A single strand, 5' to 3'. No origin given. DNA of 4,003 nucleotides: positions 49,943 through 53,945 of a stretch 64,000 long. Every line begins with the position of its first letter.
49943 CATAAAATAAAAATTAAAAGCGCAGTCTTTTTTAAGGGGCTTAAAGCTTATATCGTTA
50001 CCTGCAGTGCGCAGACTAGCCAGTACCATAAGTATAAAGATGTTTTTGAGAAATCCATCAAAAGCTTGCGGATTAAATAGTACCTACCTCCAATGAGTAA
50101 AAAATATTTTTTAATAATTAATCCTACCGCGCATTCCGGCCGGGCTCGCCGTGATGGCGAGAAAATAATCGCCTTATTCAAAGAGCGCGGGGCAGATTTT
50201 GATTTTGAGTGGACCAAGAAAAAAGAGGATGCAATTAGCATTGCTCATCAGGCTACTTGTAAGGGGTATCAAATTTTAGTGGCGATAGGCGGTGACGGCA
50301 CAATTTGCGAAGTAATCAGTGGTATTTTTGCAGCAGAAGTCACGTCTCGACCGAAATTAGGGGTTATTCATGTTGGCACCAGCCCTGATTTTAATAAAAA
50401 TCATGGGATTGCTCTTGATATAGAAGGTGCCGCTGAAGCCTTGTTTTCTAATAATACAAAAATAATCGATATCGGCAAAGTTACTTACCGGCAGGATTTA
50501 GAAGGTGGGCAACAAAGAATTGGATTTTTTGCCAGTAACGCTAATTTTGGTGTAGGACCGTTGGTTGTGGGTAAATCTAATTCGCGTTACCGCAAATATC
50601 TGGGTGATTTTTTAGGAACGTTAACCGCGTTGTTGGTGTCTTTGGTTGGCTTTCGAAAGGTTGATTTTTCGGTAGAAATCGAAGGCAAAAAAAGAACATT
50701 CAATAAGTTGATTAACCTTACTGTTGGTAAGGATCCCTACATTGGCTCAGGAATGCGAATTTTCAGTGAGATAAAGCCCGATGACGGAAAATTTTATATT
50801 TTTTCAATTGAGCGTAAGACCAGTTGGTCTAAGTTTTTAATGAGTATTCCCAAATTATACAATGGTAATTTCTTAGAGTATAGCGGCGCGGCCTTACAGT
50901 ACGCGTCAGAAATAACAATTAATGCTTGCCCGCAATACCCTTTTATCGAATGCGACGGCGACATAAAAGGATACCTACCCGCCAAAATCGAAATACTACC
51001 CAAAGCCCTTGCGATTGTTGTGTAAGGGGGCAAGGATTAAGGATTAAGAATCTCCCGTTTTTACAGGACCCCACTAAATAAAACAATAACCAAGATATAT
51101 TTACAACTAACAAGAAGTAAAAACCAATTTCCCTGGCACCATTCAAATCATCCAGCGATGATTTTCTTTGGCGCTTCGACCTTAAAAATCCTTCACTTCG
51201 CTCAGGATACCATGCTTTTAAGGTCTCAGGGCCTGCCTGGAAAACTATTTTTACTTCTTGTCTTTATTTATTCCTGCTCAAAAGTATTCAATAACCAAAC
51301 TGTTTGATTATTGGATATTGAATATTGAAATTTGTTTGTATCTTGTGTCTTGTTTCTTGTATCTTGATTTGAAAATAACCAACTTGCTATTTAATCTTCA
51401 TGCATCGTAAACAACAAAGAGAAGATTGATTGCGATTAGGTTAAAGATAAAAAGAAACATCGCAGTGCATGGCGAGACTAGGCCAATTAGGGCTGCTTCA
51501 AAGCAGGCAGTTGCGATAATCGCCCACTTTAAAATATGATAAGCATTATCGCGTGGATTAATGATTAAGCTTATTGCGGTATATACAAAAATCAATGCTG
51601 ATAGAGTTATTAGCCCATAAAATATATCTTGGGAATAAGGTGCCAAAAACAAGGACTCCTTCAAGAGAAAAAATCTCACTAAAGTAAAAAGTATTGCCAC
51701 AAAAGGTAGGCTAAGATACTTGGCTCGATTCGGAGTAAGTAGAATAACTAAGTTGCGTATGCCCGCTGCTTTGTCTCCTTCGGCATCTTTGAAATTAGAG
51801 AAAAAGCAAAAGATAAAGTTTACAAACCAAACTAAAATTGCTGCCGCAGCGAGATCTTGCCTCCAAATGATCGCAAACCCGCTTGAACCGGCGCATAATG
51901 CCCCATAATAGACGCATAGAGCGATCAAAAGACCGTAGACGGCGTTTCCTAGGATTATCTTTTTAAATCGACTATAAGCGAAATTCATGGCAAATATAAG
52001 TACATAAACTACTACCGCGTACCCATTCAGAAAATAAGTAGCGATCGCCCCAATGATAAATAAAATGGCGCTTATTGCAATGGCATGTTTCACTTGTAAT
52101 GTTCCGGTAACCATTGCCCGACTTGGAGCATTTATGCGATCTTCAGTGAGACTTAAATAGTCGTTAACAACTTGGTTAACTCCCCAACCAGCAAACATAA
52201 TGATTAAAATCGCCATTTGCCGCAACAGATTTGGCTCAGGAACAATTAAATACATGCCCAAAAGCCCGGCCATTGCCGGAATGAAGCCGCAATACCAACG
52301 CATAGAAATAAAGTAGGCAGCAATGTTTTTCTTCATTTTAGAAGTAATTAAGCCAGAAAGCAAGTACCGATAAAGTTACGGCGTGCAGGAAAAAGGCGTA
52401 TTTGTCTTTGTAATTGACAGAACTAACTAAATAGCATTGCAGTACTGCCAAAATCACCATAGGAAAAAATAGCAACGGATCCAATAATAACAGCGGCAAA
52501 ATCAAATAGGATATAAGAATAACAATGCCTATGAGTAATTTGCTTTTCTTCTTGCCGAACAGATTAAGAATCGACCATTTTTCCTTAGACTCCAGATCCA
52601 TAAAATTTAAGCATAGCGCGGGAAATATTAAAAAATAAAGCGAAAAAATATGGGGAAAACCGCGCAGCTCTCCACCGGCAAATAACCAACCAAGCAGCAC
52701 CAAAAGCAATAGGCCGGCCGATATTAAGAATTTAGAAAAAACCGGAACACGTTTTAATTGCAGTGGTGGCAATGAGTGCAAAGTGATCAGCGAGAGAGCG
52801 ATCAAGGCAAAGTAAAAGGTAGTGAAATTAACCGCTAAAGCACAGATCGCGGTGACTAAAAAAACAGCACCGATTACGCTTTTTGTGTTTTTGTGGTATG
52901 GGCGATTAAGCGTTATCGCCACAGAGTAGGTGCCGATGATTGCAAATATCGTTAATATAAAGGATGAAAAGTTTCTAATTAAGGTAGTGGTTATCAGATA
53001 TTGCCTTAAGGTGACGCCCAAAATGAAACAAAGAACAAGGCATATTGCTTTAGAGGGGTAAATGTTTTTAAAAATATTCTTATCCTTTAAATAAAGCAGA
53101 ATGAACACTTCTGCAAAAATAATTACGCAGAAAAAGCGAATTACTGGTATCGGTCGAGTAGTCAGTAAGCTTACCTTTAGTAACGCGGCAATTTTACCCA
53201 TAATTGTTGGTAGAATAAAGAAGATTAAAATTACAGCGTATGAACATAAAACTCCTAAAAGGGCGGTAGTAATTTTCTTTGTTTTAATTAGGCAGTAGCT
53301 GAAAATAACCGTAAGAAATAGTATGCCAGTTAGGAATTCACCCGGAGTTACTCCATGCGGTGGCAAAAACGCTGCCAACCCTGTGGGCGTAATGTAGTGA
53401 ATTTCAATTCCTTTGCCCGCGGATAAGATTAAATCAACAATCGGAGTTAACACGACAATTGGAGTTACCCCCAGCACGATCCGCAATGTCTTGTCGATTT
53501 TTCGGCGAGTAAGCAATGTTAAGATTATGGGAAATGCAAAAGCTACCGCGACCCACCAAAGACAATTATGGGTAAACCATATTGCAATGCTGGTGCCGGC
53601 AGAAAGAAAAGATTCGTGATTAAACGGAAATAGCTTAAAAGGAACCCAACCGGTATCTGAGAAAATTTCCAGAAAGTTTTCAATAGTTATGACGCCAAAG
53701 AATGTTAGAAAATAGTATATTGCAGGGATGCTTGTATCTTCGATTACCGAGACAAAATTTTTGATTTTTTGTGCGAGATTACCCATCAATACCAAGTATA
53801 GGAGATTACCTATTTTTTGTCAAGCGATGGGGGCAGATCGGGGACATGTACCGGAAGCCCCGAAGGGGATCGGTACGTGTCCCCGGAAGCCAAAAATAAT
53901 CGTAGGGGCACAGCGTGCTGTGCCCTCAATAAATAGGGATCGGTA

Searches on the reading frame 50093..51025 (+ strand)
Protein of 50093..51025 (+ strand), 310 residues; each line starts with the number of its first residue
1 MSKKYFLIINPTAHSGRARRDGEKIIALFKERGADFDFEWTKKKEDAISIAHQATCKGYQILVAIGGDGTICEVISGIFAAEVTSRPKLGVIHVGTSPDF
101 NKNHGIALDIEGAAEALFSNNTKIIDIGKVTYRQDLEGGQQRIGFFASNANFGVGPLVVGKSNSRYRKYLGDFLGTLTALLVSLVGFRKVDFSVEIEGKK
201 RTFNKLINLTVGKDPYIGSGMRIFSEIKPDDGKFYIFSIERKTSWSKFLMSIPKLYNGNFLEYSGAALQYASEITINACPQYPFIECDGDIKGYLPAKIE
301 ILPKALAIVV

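Call 6: search_protein_families(library=pfam, proteins=[window:50093-51025:+], max_evalue=0.01)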
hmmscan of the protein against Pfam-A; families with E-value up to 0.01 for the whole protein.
window:50093-51025:+ (310 aa): 2 families
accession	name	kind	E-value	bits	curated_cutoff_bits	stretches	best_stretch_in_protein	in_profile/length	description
PF00781.29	DAGK_cat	-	2.7e-25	88.8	23.6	1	4-130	1-125/125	Diacylglycerol kinase catalytic domain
PF19279.4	YegS_C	-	1.5e-18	67.5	27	1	178-309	29-157/158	YegS C-terminal NAD kinase beta sandwich-like domain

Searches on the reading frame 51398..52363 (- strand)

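Call 6: search_protein_families(library=pfam, proteins=[window:51398-52363:-], max_evalue=0.01)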
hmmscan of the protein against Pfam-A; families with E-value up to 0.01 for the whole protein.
window:51398-52363:- (321 aa): 1 family
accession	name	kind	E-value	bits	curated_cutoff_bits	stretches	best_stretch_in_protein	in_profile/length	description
PF01040.23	UbiA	-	7.4e-24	84.8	34.2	1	28-272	3-237/250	UbiA prenyltransferase family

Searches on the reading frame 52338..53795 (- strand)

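Call 26: search_protein_families(library=pfam, proteins=[window:52338-53795:-], max_evalue=0.001)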
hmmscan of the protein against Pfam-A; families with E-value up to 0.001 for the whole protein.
window:52338-53795:- (485 aa): 1 family
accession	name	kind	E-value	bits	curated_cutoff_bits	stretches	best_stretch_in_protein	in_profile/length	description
PF01040.23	UbiA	-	5.4e-09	36.1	34.2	1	308-457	73-228/250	UbiA prenyltransferase family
